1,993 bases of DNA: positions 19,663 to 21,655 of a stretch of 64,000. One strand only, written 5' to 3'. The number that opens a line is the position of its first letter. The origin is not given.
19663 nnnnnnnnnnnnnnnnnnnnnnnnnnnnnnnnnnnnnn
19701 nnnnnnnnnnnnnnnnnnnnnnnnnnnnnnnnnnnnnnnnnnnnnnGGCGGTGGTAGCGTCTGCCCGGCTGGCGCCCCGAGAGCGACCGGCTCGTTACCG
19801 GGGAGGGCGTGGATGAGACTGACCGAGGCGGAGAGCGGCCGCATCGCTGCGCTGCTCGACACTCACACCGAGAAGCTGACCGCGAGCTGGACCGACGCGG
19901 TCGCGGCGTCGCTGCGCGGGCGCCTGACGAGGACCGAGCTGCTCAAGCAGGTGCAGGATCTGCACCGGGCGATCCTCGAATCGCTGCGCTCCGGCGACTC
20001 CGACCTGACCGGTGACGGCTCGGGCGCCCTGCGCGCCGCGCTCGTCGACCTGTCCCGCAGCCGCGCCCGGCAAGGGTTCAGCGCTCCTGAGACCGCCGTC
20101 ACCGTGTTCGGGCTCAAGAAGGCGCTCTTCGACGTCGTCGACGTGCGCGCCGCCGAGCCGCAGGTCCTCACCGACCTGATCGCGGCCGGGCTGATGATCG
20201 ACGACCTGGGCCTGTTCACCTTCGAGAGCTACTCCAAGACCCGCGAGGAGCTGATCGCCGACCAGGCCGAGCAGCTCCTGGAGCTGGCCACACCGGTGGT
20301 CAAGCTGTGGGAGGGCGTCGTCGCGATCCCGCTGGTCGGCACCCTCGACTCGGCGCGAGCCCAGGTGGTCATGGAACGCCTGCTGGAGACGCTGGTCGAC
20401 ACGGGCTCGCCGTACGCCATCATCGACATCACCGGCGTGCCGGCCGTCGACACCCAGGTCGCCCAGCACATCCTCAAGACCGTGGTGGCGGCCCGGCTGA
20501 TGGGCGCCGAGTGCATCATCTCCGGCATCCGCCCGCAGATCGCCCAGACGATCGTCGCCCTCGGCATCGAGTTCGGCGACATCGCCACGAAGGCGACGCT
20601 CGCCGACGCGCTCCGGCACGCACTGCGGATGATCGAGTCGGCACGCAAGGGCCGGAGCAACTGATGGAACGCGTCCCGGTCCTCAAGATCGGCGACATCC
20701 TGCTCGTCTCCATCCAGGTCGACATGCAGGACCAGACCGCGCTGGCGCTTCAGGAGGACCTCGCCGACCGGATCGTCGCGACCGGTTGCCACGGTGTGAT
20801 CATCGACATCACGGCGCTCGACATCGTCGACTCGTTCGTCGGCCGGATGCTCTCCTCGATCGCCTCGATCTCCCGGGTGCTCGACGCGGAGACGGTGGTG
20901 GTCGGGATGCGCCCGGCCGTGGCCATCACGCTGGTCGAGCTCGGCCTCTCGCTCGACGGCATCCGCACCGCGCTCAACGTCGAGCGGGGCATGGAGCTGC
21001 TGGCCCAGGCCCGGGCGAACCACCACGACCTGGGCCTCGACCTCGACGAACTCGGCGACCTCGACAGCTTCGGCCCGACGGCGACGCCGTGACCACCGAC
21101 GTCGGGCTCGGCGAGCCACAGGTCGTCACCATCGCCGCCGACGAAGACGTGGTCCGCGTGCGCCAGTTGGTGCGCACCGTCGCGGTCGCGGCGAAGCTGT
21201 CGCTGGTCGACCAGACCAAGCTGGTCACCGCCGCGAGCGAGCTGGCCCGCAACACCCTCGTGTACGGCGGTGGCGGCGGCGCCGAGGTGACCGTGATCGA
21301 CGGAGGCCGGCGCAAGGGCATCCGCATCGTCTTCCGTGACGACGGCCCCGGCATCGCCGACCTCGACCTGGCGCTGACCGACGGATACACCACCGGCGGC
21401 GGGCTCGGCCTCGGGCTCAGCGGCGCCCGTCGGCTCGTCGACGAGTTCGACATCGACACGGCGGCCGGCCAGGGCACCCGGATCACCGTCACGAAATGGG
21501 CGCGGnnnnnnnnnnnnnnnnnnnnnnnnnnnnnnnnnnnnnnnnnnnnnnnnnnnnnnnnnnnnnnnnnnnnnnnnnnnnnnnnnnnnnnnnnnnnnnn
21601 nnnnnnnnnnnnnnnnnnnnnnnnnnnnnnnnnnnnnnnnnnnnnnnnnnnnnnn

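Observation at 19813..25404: Six-gene stressosome-like cascade wired to a two-component system and two PP2C phosphatases, with no sigma factor in the operon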

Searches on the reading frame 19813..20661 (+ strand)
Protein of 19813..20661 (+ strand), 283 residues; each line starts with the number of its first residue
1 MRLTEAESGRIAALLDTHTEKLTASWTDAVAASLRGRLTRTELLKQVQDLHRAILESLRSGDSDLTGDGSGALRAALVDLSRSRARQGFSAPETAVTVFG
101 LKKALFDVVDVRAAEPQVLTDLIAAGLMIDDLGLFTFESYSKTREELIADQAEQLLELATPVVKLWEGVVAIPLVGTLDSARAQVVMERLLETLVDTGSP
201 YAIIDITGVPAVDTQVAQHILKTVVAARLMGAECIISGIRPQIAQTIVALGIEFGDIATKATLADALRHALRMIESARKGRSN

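Call 7: search_protein_families(library=pfam, proteins=[window:19813-20661:+], max_evalue=0.01)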
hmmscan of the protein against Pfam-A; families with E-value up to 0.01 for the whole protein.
window:19813-20661:+ (283 aa): 2 families
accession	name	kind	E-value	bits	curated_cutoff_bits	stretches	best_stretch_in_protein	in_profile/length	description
PF14361.12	RsbRD_N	-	1.4e-22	80.7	24.3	1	11-109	1-103/104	RsbT co-antagonist protein rsbRD N-terminal domain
PF01740.26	STAS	-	5.4e-15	55.5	22.6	1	164-266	5-106/106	STAS domain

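Call 8: search_protein_families(library=ncbifam, proteins=[window:19813-20661:+], max_evalue=0.01)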
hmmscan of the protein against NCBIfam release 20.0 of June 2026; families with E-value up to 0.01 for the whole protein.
window:19813-20661:+ (283 aa): 1 family
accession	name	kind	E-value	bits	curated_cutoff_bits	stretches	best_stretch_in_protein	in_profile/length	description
NF052652.1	YtvA_fam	equivalog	3.3e-22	79.2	250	1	141-267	117-243/243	YtvA family blue-light photoreceptor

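Call 24: search_solved_structures(query=window:19813-20661:+, max_evalue=0.01, show_alignments=2)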
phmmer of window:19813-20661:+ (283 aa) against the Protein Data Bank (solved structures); distinct sequences matched with E-value up to 0.01: 19.
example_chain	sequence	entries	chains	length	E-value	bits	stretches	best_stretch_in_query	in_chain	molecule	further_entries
7o0i_B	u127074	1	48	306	5.7e-34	121.3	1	135-275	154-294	Anti-anti-sigma factor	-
7b0u_A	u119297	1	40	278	1.9e-29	106.5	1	138-273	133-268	RsbR protein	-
9o4r_A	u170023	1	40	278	1.9e-29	106.5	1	138-273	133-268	RsbR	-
9o3o_A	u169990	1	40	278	1.9e-29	106.4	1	138-273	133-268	STAS domain-containing protein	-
9o5l_A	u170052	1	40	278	2.5e-29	106.1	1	138-273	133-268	STAS domain-containing protein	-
9o3z_A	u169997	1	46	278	9.7e-29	104.1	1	138-273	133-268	RsbR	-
9o4h_A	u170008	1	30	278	1.2e-28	103.8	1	138-273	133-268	RsbR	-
6qcm_CD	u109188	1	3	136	2.1e-28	103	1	147-273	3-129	RsbR protein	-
6qcm_CB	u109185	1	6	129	9.2e-28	100.9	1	155-273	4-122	RsbR protein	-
6qcm_AB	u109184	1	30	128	1.2e-27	100.6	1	155-273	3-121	RsbR protein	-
6qcm_AD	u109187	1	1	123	1.5e-20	77.3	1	147-244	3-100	RsbR protein,RsbR protein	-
2mwg_A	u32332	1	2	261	1.4e-16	64.3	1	141-268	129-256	Blue-light photoreceptor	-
6jhk_A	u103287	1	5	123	6.5e-13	52.3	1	160-268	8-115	RsbS negative regulator of sigma-B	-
6qcm_A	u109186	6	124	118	1.4e-11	47.9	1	160-267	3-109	RsbS protein | RsbT antagonist protein RsbS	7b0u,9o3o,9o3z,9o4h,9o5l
9o4r_a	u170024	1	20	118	2.2e-11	47.3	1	160-267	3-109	RsbT antagonist protein RsbS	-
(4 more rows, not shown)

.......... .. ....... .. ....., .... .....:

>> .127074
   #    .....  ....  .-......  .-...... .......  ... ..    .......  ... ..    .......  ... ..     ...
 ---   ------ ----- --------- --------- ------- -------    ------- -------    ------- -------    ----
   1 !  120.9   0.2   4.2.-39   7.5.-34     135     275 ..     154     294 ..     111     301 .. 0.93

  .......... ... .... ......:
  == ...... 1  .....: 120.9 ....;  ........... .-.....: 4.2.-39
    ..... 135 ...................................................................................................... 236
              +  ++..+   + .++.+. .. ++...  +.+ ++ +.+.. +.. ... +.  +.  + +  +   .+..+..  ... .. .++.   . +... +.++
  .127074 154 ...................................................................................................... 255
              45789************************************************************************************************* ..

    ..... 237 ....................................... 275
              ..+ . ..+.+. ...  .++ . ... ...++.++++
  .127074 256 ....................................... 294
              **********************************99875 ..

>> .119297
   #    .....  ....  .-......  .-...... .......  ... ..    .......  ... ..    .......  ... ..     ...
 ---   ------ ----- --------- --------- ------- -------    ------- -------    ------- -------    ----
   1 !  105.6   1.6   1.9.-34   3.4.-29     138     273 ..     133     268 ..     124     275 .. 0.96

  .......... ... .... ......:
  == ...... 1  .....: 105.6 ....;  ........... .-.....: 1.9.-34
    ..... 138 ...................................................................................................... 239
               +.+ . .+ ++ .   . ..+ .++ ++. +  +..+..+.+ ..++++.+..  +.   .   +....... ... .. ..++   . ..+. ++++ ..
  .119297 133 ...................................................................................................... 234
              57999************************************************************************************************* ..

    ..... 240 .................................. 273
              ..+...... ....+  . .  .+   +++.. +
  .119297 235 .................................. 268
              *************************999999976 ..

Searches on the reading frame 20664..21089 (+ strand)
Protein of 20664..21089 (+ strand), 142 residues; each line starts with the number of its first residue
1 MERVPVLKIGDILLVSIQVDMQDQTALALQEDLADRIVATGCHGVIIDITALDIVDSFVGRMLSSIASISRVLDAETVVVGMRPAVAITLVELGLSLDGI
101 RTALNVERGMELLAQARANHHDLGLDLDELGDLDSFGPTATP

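Call 7: search_protein_families(library=pfam, proteins=[window:20664-21089:+], max_evalue=0.01)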
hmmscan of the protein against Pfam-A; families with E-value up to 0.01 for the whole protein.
window:20664-21089:+ (142 aa): 2 families
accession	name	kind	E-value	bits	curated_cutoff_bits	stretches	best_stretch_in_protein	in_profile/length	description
PF01740.26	STAS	-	1.8e-11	44.1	22.6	1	6-106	4-103/106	STAS domain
PF13466.11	STAS_2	-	0.0024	18.5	29.2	0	24-95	10-79/80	STAS domain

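Call 8: search_protein_families(library=ncbifam, proteins=[window:20664-21089:+], max_evalue=0.01)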
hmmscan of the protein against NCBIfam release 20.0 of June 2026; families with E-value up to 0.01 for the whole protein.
window:20664-21089:+ (142 aa): 3 families
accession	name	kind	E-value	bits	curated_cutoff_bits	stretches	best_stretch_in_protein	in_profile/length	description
NF052652.1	YtvA_fam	equivalog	1.9e-07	30.9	250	1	4-108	136-241/243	YtvA family blue-light photoreceptor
TIGR00377.1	ant_ant_sig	superfamily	3.3e-05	23.7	53.45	1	8-90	9-91/108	anti-sigma factor antagonist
TIGR02886.1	spore_II_AA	equivalog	0.00049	20.1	114.75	1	9-88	6-85/106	anti-sigma F factor antagonist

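Call 25: search_solved_structures(query=window:20664-21089:+, max_evalue=0.01, show_alignments=2)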
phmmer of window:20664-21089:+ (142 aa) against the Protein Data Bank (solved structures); distinct sequences matched with E-value up to 0.01: 17.
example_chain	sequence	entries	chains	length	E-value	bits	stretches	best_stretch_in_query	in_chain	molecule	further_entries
6jhk_A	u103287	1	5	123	1.9e-33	118.7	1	3-114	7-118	RsbS negative regulator of sigma-B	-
6qcm_A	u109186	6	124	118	2.1e-31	112.1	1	4-115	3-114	RsbS protein | RsbT antagonist protein RsbS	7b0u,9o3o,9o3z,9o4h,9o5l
9o4r_a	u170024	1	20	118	6e-31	110.6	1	4-115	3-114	RsbT antagonist protein RsbS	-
2vy9_A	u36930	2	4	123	7e-26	94.3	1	2-114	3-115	ANTI-SIGMA-FACTOR ANTAGONIST | ANTI-SIGMA-FACTOR ANTAGONIST (STAS) DOMAIN PROTEIN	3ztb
3zxn_A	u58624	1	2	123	2.5e-25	92.4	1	2-114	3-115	ANTI-SIGMA-FACTOR ANTAGONIST (STAS) DOMAIN PROTEIN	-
7o0i_a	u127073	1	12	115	1.3e-10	44.9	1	4-110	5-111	RsbS, negative regulator of sigma-B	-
6qcm_AB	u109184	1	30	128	1.7e-10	44.5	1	21-112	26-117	RsbR protein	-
6qcm_CB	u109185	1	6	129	1.8e-10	44.5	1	21-112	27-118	RsbR protein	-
6qcm_CD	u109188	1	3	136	2.3e-10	44.1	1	21-112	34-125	RsbR protein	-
9o5l_A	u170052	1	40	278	4.8e-10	43.1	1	20-112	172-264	STAS domain-containing protein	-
7b0u_A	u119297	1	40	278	8.1e-10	42.3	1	22-112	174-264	RsbR protein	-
9o4r_A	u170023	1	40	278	8.7e-10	42.2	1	22-112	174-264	RsbR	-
9o3z_A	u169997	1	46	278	9.1e-10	42.2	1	22-112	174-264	RsbR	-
9o3o_A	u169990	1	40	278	1e-09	42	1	23-112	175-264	STAS domain-containing protein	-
9o4h_A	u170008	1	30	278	1.1e-09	41.8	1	22-112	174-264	RsbR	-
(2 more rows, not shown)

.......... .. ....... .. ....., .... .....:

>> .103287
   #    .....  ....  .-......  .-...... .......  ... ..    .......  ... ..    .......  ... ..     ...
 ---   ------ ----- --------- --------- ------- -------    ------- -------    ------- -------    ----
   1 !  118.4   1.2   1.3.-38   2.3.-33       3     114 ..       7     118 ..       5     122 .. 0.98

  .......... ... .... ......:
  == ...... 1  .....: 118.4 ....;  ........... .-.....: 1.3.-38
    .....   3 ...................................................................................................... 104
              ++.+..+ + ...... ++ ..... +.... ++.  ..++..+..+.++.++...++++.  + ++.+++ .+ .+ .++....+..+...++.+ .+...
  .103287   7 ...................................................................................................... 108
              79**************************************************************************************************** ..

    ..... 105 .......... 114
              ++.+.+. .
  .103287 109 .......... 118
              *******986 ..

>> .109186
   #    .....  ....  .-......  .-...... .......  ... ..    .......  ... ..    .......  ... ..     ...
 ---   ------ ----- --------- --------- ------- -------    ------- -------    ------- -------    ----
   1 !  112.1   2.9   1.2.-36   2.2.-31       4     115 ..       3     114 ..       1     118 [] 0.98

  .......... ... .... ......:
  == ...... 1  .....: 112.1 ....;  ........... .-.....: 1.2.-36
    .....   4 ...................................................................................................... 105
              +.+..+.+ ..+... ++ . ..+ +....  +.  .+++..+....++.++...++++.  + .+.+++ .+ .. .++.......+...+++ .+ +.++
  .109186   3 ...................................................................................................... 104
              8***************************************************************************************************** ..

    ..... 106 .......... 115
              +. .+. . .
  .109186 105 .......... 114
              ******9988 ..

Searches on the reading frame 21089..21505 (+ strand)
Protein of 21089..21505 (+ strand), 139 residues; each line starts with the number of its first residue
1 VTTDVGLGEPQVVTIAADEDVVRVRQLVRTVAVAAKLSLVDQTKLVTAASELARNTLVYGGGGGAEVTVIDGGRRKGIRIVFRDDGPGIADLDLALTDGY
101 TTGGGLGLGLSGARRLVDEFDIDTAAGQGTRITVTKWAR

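Call 7: search_protein_families(library=pfam, proteins=[window:21089-21505:+], max_evalue=0.01)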
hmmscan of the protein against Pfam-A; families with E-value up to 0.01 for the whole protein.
window:21089-21505:+ (139 aa): 2 families
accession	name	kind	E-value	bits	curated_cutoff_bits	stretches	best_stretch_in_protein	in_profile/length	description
PF02518.31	HATPase_c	-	6.3e-14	52.8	26.4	1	41-135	2-106/111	Histidine kinase-, DNA gyrase B-, and HSP90-like ATPase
PF13581.12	HATPase_c_2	-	1.5e-09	38.3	27.4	1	17-136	4-127/127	Histidine kinase-like ATPase domain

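Call 8: search_protein_families(library=ncbifam, proteins=[window:21089-21505:+], max_evalue=0.01)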
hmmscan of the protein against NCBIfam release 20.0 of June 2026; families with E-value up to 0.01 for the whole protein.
window:21089-21505:+ (139 aa): 5 families
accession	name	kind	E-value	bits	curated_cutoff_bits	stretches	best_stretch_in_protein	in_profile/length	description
TIGR01925.2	spIIAB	equivalog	2.8e-11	43.5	135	1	18-136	11-134/137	anti-sigma F factor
NF041045.1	RsbA_anti_sig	subfamily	3.5e-09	36.3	210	1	12-134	182-300/303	anti-sigma factor RsbA family regulatory protein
NF045903.1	CuHisKinLciSLeg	equivalog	0.00095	18.7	700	1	40-134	247-354/357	copper-responsive two-component system sensor histidine kinase LciS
TIGR02966.1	phoR_proteo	equivalog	0.0011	18.1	334.2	1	35-118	219-311/333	phosphate regulon sensor histidine kinase PhoR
NF046044.1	PnpS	equivalog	0.0049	15.9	400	0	25-94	265-334/390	two-component system histidine kinase PnpS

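Call 26: search_solved_structures(query=window:21089-21505:+, max_evalue=0.01, show_alignments=2)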
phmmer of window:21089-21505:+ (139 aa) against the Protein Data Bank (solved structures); distinct sequences matched with E-value up to 0.01: 4.
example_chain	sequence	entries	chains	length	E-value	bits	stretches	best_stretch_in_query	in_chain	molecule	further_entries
1th8_A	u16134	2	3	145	0.0011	22.3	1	32-136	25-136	Anti-sigma F factor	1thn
1til_A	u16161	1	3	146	0.0011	22.2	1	32-136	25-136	Anti-sigma F factor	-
1l0o_A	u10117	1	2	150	0.0012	22.1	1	32-136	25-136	Anti-sigma F factor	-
1tid_A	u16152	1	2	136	0.0013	22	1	32-134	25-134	Anti-sigma F factor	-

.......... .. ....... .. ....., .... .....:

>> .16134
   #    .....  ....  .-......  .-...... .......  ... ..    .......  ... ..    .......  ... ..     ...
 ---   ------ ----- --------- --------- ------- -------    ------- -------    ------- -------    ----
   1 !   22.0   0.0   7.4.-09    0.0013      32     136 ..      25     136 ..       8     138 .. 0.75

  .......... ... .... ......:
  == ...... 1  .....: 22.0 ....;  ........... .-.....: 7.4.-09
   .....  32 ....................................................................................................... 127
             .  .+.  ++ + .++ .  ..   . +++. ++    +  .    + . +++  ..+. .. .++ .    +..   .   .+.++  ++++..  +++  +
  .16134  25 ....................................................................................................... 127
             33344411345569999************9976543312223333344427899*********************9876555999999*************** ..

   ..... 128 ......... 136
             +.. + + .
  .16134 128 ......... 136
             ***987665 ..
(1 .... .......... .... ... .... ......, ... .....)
